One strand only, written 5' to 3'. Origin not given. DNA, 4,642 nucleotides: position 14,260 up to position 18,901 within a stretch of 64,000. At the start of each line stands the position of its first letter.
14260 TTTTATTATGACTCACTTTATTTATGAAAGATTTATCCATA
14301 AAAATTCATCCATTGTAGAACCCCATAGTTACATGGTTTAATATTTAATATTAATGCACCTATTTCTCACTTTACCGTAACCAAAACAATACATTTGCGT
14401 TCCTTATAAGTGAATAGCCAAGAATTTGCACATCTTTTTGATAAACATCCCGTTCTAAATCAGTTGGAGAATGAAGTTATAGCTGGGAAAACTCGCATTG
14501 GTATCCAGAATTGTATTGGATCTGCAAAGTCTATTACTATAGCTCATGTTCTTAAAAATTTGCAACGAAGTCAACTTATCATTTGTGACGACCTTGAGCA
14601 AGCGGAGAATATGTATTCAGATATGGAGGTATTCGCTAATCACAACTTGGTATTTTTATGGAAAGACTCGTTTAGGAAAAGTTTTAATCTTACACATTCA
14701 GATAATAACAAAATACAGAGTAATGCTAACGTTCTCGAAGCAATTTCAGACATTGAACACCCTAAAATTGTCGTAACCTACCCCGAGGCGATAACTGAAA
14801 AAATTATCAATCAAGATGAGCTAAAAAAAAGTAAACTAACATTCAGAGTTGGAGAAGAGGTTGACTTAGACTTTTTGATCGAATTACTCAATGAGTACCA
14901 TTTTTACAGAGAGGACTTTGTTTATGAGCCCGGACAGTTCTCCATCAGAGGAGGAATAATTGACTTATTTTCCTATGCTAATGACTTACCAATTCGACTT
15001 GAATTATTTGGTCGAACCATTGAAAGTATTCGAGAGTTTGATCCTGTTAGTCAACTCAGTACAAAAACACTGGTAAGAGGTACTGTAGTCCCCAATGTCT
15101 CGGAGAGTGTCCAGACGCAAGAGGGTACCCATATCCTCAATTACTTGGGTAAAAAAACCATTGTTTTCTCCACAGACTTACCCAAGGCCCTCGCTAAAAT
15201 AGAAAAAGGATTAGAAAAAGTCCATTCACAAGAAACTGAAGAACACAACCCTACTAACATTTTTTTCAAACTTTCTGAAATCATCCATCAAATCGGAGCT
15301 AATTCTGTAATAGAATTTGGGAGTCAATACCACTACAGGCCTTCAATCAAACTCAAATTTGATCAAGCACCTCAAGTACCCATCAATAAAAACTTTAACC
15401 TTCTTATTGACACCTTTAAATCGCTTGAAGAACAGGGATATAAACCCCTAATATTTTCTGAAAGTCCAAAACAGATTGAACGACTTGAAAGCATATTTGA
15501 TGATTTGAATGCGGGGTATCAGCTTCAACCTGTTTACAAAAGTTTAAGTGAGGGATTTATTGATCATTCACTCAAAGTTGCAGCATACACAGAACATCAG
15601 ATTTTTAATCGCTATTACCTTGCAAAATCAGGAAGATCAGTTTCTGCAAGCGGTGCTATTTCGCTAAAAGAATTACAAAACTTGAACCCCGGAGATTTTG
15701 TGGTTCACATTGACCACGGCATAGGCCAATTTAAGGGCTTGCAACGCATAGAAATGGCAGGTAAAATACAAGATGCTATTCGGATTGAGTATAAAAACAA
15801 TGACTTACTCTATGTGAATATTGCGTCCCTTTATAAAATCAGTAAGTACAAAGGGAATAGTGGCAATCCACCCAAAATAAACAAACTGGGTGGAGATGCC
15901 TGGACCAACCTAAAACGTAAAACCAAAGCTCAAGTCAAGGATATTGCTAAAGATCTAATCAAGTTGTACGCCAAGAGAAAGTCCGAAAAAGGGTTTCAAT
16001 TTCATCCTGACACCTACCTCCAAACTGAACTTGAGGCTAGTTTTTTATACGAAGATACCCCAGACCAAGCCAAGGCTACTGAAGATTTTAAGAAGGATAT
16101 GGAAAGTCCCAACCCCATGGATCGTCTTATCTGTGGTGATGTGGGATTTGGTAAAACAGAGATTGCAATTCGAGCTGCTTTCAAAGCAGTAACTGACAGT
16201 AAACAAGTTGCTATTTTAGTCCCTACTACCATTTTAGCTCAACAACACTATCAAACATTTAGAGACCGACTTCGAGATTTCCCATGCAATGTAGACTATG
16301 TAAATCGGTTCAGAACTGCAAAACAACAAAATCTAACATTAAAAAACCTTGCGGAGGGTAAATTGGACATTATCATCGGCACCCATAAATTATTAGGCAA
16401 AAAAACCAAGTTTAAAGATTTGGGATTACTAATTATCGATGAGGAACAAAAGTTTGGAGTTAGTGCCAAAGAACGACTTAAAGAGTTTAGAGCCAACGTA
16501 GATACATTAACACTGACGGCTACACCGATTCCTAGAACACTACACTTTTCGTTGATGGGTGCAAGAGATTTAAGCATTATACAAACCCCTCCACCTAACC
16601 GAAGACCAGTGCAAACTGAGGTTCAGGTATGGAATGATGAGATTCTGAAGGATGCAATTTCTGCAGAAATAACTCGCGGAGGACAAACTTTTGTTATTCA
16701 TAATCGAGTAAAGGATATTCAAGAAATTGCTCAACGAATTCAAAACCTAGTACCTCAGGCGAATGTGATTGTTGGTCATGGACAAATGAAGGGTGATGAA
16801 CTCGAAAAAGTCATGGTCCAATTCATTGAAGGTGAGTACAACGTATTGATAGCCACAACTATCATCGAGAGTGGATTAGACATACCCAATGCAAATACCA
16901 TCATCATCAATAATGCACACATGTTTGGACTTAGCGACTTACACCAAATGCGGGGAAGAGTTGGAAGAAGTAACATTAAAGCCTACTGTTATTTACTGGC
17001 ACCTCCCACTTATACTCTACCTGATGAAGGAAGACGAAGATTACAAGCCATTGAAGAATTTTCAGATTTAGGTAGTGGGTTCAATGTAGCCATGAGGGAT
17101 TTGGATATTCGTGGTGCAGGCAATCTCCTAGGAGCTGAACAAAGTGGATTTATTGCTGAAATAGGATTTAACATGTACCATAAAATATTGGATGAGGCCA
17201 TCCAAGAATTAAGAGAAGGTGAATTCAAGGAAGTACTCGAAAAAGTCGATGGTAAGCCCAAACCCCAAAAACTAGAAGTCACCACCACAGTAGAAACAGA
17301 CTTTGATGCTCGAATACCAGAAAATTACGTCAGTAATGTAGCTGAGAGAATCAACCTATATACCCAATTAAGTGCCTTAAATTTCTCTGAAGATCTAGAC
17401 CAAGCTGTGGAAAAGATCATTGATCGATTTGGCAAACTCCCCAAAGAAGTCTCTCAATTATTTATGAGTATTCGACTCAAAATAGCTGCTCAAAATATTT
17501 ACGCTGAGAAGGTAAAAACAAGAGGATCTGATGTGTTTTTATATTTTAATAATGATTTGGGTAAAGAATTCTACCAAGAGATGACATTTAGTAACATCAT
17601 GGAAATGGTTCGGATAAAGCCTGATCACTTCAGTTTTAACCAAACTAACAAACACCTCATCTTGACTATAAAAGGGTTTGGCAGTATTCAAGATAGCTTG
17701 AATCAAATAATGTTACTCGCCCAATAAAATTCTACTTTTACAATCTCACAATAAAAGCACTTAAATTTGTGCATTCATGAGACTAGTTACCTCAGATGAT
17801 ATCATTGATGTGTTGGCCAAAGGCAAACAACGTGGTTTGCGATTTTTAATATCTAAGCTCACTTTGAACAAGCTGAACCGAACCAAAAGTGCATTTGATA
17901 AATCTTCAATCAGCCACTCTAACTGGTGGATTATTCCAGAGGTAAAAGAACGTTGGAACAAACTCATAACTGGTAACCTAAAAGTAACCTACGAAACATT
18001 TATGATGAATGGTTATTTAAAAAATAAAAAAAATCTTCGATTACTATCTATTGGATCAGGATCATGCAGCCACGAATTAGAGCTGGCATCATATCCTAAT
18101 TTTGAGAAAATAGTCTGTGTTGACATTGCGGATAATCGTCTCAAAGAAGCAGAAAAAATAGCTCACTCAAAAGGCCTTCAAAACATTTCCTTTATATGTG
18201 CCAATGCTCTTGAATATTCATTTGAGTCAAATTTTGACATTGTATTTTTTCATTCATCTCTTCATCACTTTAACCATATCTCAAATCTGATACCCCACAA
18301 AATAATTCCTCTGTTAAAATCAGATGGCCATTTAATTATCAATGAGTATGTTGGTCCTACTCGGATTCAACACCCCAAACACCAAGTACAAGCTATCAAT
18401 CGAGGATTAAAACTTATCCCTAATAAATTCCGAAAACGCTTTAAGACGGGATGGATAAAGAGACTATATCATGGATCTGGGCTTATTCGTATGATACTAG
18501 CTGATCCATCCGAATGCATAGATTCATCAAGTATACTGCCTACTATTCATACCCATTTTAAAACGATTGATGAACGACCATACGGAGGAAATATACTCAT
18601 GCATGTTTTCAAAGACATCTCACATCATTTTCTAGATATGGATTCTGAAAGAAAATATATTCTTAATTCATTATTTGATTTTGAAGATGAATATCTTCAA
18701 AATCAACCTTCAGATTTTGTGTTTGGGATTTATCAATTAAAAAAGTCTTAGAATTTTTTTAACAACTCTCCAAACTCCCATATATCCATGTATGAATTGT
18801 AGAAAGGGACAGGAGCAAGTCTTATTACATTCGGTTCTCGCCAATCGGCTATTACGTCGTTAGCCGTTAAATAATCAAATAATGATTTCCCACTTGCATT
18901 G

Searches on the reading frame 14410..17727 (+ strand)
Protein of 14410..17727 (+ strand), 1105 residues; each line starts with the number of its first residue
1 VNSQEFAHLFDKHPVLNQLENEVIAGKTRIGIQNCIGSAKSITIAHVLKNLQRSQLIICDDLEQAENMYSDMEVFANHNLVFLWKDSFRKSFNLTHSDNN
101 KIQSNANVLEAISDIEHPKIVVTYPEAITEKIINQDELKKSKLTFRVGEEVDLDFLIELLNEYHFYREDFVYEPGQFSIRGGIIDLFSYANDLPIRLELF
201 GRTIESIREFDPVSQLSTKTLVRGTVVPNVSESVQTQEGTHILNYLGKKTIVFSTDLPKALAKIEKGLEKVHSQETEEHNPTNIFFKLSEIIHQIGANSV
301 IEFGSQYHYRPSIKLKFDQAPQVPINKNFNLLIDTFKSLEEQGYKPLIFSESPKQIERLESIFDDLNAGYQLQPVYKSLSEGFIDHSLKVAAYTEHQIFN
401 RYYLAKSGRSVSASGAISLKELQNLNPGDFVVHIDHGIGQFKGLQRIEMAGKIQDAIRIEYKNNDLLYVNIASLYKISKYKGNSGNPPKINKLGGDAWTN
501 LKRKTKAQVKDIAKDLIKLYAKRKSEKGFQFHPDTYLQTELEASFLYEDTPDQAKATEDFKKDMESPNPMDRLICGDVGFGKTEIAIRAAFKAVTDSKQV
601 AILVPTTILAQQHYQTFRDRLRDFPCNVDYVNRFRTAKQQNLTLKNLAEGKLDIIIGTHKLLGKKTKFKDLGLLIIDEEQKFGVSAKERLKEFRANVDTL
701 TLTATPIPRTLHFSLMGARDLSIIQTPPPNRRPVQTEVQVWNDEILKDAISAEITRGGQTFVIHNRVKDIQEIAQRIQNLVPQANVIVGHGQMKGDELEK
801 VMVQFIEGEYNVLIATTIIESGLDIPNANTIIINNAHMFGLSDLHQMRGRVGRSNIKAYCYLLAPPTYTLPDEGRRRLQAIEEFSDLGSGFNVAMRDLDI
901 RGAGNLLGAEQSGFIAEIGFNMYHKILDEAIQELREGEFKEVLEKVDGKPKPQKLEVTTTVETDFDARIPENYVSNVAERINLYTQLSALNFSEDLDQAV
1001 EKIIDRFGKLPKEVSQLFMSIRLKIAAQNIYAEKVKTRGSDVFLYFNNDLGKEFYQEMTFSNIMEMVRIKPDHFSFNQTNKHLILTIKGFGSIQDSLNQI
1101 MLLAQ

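Call 114: search_protein_families(library=pfam, proteins=[window:14410-17727:+], max_evalue=0.00001)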
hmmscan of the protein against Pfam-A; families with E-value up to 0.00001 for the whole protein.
window:14410-17727:+ (1105 aa): 7 families
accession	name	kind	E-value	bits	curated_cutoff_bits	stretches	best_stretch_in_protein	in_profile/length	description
PF00270.35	DEAD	-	4.8e-25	88.7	26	1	550-710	1-163/167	DEAD/DEAH box helicase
PF00271.37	Helicase_C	-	1.2e-23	83.9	23.5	1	744-854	4-109/110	Helicase conserved C-terminal domain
PF03461.20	TRCF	-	7.5e-23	81.1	25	1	964-1053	2-91/95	TRCF domain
PF17757.6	UvrB_inter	-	3.8e-20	72.2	22.9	1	143-229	1-88/91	UvrB interaction domain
PF02559.22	CarD_TRCF_RID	-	3.7e-17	62.6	23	1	425-480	1-56/57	CarD-like/TRCF RID domain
PF04851.21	ResIII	-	8e-13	49.1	22.5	1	550-706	5-162/164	Type III restriction enzyme, res subunit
PF22590.2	Cas3-like_C_2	-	9.8e-08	32.7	27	1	757-854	2-104/106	CRISPR-associated nuclease/helicase Cas3, C-terminal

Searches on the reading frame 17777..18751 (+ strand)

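Call 114: search_protein_families(library=pfam, proteins=[window:17777-18751:+], max_evalue=0.00001)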
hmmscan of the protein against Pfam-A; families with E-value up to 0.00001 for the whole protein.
window:17777-18751:+ (324 aa): 5 families
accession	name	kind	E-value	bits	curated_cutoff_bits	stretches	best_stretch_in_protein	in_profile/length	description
PF13847.12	Methyltransf_31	-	7.4e-14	52.1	27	1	84-193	2-114/145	Methyltransferase domain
PF13649.12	Methyltransf_25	-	7.1e-11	43.1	27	1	90-167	2-79/97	Methyltransferase domain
PF08241.18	Methyltransf_11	-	8.8e-11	42.7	21.2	1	90-188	1-95/95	Methyltransferase domain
PF08242.18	Methyltransf_12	-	1.4e-07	32.6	30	1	90-186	1-98/98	Methyltransferase domain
PF01209.24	Ubie_methyltran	-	1.5e-07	31.5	20.1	1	81-192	43-155/233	ubiE/COQ5 methyltransferase family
